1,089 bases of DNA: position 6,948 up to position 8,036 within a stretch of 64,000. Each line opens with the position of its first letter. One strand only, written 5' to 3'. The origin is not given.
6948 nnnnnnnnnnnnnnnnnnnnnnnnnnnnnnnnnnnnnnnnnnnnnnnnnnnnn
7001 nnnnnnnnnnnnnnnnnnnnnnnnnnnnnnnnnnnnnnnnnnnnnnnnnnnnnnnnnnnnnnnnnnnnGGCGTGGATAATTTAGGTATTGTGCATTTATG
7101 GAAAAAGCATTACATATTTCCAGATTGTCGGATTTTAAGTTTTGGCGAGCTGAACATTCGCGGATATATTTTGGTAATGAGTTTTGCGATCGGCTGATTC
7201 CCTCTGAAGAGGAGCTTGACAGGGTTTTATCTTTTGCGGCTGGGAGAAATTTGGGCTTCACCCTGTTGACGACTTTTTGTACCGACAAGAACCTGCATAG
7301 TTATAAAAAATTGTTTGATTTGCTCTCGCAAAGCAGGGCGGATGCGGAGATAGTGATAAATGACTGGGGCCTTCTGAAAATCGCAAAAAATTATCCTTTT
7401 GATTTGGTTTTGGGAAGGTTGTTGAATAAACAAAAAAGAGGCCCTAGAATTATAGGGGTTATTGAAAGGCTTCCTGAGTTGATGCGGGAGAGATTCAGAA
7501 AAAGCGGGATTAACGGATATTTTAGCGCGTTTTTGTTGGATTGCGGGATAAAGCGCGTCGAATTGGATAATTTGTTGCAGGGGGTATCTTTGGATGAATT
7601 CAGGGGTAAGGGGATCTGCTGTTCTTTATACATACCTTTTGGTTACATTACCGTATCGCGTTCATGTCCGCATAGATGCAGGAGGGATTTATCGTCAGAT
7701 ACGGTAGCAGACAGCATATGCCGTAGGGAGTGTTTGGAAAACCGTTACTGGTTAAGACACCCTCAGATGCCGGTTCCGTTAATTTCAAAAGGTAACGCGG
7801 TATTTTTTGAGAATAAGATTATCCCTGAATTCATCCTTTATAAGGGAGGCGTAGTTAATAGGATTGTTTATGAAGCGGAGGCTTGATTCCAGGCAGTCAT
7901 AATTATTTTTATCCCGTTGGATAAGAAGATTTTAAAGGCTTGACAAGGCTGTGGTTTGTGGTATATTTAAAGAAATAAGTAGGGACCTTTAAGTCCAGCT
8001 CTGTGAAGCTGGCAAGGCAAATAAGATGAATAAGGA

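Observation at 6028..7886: Adjacent pair of U32-family proteins resembling the UbiU/UbiV (or RlhA/TrhP) O2-independent hydroxylase partners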

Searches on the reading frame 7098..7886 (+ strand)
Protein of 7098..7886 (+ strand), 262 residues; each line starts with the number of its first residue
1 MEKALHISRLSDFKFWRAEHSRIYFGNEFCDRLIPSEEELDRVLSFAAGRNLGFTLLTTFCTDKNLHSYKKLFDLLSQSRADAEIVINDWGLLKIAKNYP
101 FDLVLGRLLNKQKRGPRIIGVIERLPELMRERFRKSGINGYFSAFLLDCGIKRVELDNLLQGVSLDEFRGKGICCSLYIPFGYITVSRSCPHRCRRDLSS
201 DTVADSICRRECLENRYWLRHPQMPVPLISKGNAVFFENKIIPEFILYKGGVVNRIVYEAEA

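Call 3: search_protein_families(library=pfam, proteins=[window:7098-7886:+], max_evalue=0.1)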
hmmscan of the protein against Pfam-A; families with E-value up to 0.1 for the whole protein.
window:7098-7886:+ (262 aa): 0 families

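Call 4: search_protein_families(library=ncbifam, proteins=[window:7098-7886:+], max_evalue=0.1)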
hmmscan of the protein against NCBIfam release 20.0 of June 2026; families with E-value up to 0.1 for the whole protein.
window:7098-7886:+ (262 aa): 0 families

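Call 7: search_solved_structures(query=window:7098-7886:+, max_evalue=10, show_alignments=2)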
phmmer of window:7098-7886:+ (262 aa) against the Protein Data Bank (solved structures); distinct sequences matched with E-value up to 10: 0.

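Call 8: find_homologous_proteins(query=window:7098-7886:+)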
Query window:7098-7886:+ (262 aa): 342 proteins with E <= 0.001 among 972 candidates; the best 120 are listed.
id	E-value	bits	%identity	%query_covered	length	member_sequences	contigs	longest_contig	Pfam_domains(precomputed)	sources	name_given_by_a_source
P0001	3.1e-176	602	100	100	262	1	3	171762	-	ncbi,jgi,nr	ncbi:MAG: hypothetical protein PHO40_00420 [Candidatus Omnitrophica bacterium]|jgi:hypothetical prot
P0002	6.1e-162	555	92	100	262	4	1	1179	-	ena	-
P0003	2.2e-149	514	87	100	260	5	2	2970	-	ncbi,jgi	ncbi:MAG: hypothetical protein WCX91_05525 [Candidatus Omnitrophota bacterium]|jgi:hypothetical prot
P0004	4.6e-113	395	68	99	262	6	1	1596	-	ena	-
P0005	3.3e-76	274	51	100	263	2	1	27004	-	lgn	-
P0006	2.7e-69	252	47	100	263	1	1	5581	-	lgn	-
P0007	1.9e-67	246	47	99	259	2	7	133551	-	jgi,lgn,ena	jgi:hypothetical protein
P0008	3.6e-66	241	44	99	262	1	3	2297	-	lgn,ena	-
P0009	1.0e-64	237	44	100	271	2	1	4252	-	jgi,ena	-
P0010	2.3e-64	236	46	100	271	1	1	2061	-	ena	-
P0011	1.9e-62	229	43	99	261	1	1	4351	-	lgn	-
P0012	9.6e-62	227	42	100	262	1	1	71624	-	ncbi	-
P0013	1.2e-61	227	44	100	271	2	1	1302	-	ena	-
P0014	3.2e-61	225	45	100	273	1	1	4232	-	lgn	-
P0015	3.6e-61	225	45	100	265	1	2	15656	-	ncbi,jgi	ncbi:MAG: hypothetical protein QXL85_06645 [Candidatus Bathyarchaeia archaeon]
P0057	1.4e-56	210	41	100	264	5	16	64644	-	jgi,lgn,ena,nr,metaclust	nr:hypothetical protein [uncultured archaeon]|metaclust:\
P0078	1.7e-55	207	44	100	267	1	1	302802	-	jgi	jgi:hypothetical protein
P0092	7.5e-55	204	41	100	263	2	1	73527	-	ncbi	ncbi:MAG: hypothetical protein ABH839_04160 [Chloroflexota bacterium]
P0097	1.7e-54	203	41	99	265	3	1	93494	-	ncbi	ncbi:MAG: hypothetical protein QXE00_02330 [Candidatus Bathyarchaeia archaeon]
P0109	4.4e-54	202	41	100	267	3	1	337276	-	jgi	-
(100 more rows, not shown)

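Call 16: search_solved_structures(query=A1, max_evalue=10, show_alignments=1)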
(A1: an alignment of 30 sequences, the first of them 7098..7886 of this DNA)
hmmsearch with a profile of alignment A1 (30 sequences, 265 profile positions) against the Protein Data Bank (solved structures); distinct sequences matched with E-value up to 10: 3.
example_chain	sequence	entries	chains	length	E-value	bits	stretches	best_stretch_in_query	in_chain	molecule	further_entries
3j9x_A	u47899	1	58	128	0.69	12.4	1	74-137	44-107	coat protein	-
5u4s_A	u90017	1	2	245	0.77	12.2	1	34-104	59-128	Putative short chain dehydrogenase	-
3f2e_A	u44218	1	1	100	0.99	11.8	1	80-138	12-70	SIRV coat protein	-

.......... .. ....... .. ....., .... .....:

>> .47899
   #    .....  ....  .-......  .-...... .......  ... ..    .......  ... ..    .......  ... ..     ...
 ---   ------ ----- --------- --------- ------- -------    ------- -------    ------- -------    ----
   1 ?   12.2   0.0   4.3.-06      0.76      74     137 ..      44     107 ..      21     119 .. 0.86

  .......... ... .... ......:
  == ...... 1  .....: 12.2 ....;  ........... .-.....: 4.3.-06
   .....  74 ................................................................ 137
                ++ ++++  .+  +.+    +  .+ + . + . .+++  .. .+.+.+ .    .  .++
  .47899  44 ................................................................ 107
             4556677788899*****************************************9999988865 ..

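Call 17: find_encoding_contigs(protein=P0097, flank=8000, max_places=2)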
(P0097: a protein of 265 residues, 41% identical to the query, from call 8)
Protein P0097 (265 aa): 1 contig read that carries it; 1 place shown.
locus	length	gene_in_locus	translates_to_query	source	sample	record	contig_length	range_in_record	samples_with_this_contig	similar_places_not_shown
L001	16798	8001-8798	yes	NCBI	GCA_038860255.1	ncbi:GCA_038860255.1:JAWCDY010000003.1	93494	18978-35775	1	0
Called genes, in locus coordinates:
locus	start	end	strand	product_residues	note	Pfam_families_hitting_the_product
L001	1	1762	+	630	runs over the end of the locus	PF00496:SBP_bac_5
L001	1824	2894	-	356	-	PF02683:DsbD_TM (weak)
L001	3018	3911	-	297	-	-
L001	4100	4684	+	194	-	PF00881:Nitroreductase, PF14512:TM1586_NiRdase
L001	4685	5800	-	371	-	PF00248:Aldo_ket_red, PF12838:Fer4_7 (faint), PF13183:Fer4_8 (faint), PF13187:Fer4_9 (weak), PF13534:Fer4_17 (weak)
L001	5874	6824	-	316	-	-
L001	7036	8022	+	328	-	PF01136:Peptidase_U32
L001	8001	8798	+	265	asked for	-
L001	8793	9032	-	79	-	-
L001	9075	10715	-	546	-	PF01565:FAD_binding_4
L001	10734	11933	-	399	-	PF02754:CCG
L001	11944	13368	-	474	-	PF01565:FAD_binding_4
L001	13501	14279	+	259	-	PF04909:Amidohydro_2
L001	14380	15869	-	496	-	PF00496:SBP_bac_5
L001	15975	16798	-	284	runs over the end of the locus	PF12911:OppC_N, PF00528:BPD_transp_1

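Call 18: find_encoding_contigs(protein=P0092, flank=8000, max_places=2)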
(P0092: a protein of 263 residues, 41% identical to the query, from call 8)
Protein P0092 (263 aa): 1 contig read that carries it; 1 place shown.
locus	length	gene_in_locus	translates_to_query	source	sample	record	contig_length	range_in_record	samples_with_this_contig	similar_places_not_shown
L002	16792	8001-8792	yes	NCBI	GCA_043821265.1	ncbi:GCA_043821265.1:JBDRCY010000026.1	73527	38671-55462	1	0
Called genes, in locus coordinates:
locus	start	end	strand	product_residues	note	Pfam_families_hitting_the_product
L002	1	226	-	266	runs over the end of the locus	PF00106:adh_short, PF08659:KR, PF23441:SDR (weak), PF13561:adh_short_C2, PF12241:Enoyl_reductase (faint)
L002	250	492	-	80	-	PF00550:PP-binding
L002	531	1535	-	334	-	PF02504:FA_synthesis, PF01515:PTA_PTB (weak)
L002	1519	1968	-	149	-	PF01575:MaoC_dehydratas, PF13452:FAS1_DH_region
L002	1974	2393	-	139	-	PF13452:FAS1_DH_region (faint)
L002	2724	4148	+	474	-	PF01565:FAD_binding_4, PF02913:FAD-oxidase_C (faint)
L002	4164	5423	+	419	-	PF02754:CCG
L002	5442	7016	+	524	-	PF01565:FAD_binding_4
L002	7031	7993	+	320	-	PF01136:Peptidase_U32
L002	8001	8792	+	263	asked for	-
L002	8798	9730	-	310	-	PF04055:Radical_SAM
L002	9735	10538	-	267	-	PF00561:Abhydrolase_1, PF12146:Hydrolase_4, PF12697:Abhydrolase_6 (weak), PF12146:Hydrolase_4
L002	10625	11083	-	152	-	PF00149:Metallophos, PF12850:Metallophos_2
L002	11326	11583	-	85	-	PF09723:Zn_ribbon_8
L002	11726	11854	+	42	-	-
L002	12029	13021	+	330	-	PF10017:Methyltransf_33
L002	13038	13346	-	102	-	PF00266:Aminotran_5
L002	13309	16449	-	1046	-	PF04879:Molybdop_Fe4S4, PF00384:Molybdopterin, PF01568:Molydop_binding, PF00266:Aminotran_5, PF01041:DegT_DnrJ_EryC1, PF01212:Beta_elim_lyase (weak)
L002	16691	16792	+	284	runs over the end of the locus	PF02645:DegV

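Call 19: find_encoding_contigs(protein=P0078, flank=8000, max_places=2)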
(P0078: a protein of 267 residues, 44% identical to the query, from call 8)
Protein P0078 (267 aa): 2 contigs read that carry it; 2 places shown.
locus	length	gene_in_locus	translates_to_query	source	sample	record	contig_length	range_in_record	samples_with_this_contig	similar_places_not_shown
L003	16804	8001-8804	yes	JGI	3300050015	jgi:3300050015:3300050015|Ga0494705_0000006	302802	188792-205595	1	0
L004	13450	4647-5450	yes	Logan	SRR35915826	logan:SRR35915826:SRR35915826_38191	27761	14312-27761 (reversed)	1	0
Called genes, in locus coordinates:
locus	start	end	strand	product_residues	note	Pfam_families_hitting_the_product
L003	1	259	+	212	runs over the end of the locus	PF00702:Hydrolase, PF08282:Hydrolase_3 (faint), PF12710:HAD, PF13419:HAD_2, PF13242:Hydrolase_like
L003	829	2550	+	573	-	PF01855:POR_N, PF02775:TPP_enzyme_C, PF12797:Fer4_2 (faint)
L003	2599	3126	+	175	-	PF01558:POR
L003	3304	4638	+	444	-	PF01266:DAO (faint), PF13450:NAD_binding_8, PF01593:Amino_oxidase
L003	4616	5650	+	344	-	PF04055:Radical_SAM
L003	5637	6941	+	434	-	PF23545:Zn_ribbon_HMPTM, PF04055:Radical_SAM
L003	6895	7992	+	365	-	PF01136:Peptidase_U32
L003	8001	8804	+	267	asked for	-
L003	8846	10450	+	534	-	-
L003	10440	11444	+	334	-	PF04055:Radical_SAM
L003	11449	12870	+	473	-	PF02310:B12-binding, PF04055:Radical_SAM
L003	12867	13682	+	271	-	-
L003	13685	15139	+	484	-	PF02310:B12-binding, PF04055:Radical_SAM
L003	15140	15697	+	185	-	PF04191:PEMT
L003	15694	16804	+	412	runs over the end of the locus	PF00266:Aminotran_5 (faint), PF01041:DegT_DnrJ_EryC1, PF00155:Aminotran_1_2 (weak), PF01041:DegT_DnrJ_EryC1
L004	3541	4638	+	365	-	PF01136:Peptidase_U32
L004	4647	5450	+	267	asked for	-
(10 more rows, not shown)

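Call 21: find_encoding_contigs(protein=P0109, flank=8000, max_places=2)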
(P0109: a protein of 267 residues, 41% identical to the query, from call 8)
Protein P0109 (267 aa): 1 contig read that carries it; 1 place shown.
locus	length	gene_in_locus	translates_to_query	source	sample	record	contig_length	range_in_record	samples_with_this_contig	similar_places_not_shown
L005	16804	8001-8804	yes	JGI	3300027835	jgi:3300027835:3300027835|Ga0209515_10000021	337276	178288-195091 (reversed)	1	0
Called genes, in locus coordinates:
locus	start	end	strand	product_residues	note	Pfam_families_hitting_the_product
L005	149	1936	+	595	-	PF01663:Phosphodiest, PF00884:Sulfatase (faint)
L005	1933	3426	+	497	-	PF13231:PMT_2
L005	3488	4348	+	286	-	PF01040:UbiA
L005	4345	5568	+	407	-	PF04055:Radical_SAM (weak)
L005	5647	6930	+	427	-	PF02784:Orn_Arg_deC_N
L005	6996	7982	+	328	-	PF01136:Peptidase_U32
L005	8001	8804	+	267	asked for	-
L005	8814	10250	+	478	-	PF00501:AMP-binding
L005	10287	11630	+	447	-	PF23545:Zn_ribbon_HMPTM, PF04055:Radical_SAM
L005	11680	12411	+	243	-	PF00535:Glycos_transf_2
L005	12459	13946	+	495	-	PF02310:B12-binding, PF04055:Radical_SAM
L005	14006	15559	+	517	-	PF02310:B12-binding, PF04055:Radical_SAM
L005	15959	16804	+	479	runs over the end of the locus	PF04055:Radical_SAM, PF13353:Fer4_12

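Call 22: find_encoding_contigs(protein=P0057, flank=8000, max_places=3)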
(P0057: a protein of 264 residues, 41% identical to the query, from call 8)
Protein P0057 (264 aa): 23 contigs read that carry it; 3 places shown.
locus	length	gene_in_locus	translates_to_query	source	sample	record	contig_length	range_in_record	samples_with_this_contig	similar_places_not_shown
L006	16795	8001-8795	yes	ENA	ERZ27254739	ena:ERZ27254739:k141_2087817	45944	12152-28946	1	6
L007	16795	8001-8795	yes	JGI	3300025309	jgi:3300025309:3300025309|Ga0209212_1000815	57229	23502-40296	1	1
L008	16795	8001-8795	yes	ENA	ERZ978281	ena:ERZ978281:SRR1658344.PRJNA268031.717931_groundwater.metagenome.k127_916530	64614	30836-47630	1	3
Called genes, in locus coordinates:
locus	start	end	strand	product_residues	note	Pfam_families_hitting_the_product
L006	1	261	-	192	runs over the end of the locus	PF00800:PDT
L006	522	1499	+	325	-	PF01408:GFO_IDH_MocA, PF22725:GFO_IDH_MocA_C3, PF02894:GFO_IDH_MocA_C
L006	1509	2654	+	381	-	PF13472:Lipase_GDSL_2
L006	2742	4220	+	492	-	PF01855:POR_N, PF02775:TPP_enzyme_C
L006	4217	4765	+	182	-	PF01558:POR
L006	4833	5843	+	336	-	PF25182:NonGDSL (faint), PF00657:Lipase_GDSL (weak), PF13472:Lipase_GDSL_2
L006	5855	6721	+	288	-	PF00535:Glycos_transf_2, PF13641:Glyco_tranf_2_3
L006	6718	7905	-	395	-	PF00155:Aminotran_1_2 (weak), PF01041:DegT_DnrJ_EryC1, PF01053:Cys_Met_Meta_PP (weak)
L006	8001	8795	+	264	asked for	-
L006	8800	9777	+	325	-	PF00535:Glycos_transf_2, PF10111:Glyco_tranf_2_2, PF13506:Glyco_transf_21 (weak), PF13641:Glyco_tranf_2_3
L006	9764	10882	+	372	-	PF13353:Fer4_12, PF04055:Radical_SAM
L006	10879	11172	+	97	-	PF03706:LPG_synthase_TM (weak)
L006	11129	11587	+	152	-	PF00132:Hexapep, PF14602:Hexapep_2 (weak)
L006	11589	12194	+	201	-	PF04055:Radical_SAM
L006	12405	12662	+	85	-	PF13186:SPASM (weak)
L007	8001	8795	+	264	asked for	-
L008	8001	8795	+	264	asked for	-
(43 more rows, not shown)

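Call 23: find_encoding_contigs(protein=P0007, flank=8000, max_places=2)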
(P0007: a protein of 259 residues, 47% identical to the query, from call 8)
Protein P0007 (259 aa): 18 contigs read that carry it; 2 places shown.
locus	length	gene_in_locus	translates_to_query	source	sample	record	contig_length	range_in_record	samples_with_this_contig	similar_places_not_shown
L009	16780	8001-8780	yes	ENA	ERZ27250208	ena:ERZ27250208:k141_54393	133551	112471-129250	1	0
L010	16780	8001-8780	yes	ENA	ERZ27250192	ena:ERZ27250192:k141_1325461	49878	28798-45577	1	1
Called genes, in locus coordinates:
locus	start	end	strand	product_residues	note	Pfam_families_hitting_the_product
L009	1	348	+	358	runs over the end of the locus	PF01136:Peptidase_U32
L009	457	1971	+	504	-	PF13353:Fer4_12 (weak), PF04055:Radical_SAM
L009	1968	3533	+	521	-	PF02310:B12-binding, PF04055:Radical_SAM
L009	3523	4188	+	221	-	PF13489:Methyltransf_23, PF13847:Methyltransf_31, PF08241:Methyltransf_11, PF13649:Methyltransf_25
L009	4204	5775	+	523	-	PF13231:PMT_2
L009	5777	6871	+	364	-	PF04055:Radical_SAM, PF13353:Fer4_12 (weak), PF13186:SPASM (weak)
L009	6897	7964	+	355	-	PF01136:Peptidase_U32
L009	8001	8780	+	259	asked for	-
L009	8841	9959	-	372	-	PF04932:Wzy_C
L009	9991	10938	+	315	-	PF00535:Glycos_transf_2, PF13641:Glyco_tranf_2_3, PF13632:Glyco_trans_2_3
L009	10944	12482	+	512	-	PF02310:B12-binding, PF04055:Radical_SAM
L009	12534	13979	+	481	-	PF25182:NonGDSL (weak), PF13472:Lipase_GDSL_2 (weak), PF07719:TPR_2 (weak), PF13424:TPR_12, PF13414:TPR_11 (weak), PF13432:TPR_16 (weak), PF00515:TPR_1, PF13424:TPR_12, +19 more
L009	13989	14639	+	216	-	-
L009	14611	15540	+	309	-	PF00657:Lipase_GDSL, PF04311:DUF459 (faint), PF13472:Lipase_GDSL_2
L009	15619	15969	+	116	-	-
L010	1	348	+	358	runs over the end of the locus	PF01136:Peptidase_U32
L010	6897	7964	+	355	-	PF01136:Peptidase_U32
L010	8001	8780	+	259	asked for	-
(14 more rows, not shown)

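Call 24: predict_structure(alignment_id=A1)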
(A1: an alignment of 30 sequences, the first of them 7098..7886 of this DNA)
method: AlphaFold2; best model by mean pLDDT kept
length: 262 residues; sequences in the alignment: 30
mean_pLDDT: 86.8   pTM: 0.87
mean pLDDT of the five models: 86.8, 86.6, 85.9, 84.7, 83.9
residues with pLDDT >= 90: 135; 70-90: 106; 50-70: 13; < 50: 8
segments of 3 or more residues with pLDDT < 50: 199-205
pLDDT, mean of each block of 10 residues (from residue 1): 95 95 94 92 97 95 85 95 95 93 93 77 87 81 94 89 83 93 83 57 58 86 87 89 76 92 71
secondary structure, 60 per line:
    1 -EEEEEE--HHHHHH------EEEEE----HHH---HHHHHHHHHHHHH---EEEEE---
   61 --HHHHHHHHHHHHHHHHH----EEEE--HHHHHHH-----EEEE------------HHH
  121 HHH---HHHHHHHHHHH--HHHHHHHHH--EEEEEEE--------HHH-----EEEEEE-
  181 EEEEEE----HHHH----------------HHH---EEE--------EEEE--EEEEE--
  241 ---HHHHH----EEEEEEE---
elements in order: E2-7 H10-15 E22-26 H37-49 E53-57 H63-79 E84-87 H90-96 E102-105 H118-123 H127-137 H140-148 E151-157 E174-179 E181-186 H191-194 E217-219 E228-231 E234-238 H244-248 E253-259

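Call 29: fold_search(model_id=the predicted structure, library=pdb)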
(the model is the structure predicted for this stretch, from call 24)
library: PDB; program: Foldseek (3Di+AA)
matches with E <= 10: 1395; with E <= 0.001: 2
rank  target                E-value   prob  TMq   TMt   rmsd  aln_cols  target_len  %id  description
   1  5d88                  4.6e-06  1.00  0.50  0.53   8.2       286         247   11  The Structure of the U32 Peptidase Mk0906 (released 2015-12-02)
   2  7s2m_C                4.8e-04  0.99  0.34  0.35   7.2       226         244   14  Crystal structure of sulfonamide resistance enzyme Sul3 in complex with 6-hydroxymethylpterin (released 2023-05-03)
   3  8k7m_A                1.8e-03  0.99  0.34  0.38   9.5       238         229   13  De novo design protein -T01 (released 2024-07-31)
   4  2zz2_A                2.1e-03  1.00  0.40  0.47   5.3       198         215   11  Orotidine Monophosphate Decarboxylase K72A mutant from M. thermoautotrophicum complexed with 6-cyano-UMP (released 2009-03-24)
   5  6w6a_B                2.2e-03  0.99  0.36  0.38   7.5       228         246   12  Crystal structure of a pyridoxine 5'-phosphate synthease from Stenotrophomonas maltophilia K279a (released 2020-03-25)
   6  6ofw_A                2.2e-03  0.99  0.35  0.36   7.9       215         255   12  Dihydropteroate synthase from Xanthomonas albilineans in complex with 7,8-dihydropteroate (released 2020-04-08)
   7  1sfl_A                2.2e-03  0.99  0.32  0.35   6.4       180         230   10  1.9A Crystal structure of Staphylococcus aureus type I 3-dehydroquinase, apo form (released 2004-10-19)
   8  3g1h_A                2.9e-03  1.00  0.40  0.46   5.3       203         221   11  Crystal structure of orotidine 5'-monophosphate decarboxylase from Methanobacterium thermoautotrophicum complexed with (released 2009-06-23)
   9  3nq7_B                3.1e-03  1.00  0.39  0.45   5.9       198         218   12  Crystal structure of the mutant F71A of orotidine 5'-monophosphate decarboxylase from Methanobacterium thermoautotroph (released 2011-05-11)
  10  1sfj_A                3.1e-03  0.99  0.33  0.37   5.8       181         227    9  2.4A Crystal structure of Staphylococcus aureus type I 3-dehydroquinase, with 3-dehydroquinate bound (released 2004-10-12)
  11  1km4                  3.3e-03  1.00  0.40  0.47   5.3       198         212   11  crystal structure of ODCase mutant K72A complexed with UMP (released 2002-06-28)
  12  1klz                  3.5e-03  1.00  0.41  0.50   5.2       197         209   11  Crystal structure of orotidine monophosphate decarboxylase mutant D70A complexed with UMP (released 2002-06-28)
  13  3lty_B                3.7e-03  1.00  0.40  0.47   5.6       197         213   12  Crystal structure of the mutant V182A,I218A of orotidine 5'-monophosphate decarboxylase from Methanobacterium thermoau (released 2010-06-16)
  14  3lty_A                3.7e-03  1.00  0.39  0.47   5.6       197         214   12  Crystal structure of the mutant V182A,I218A of orotidine 5'-monophosphate decarboxylase from Methanobacterium thermoau (released 2010-06-16)
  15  3nq7_A                3.7e-03  1.00  0.40  0.46   5.2       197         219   12  Crystal structure of the mutant F71A of orotidine 5'-monophosphate decarboxylase from Methanobacterium thermoautotroph (released 2011-05-11)
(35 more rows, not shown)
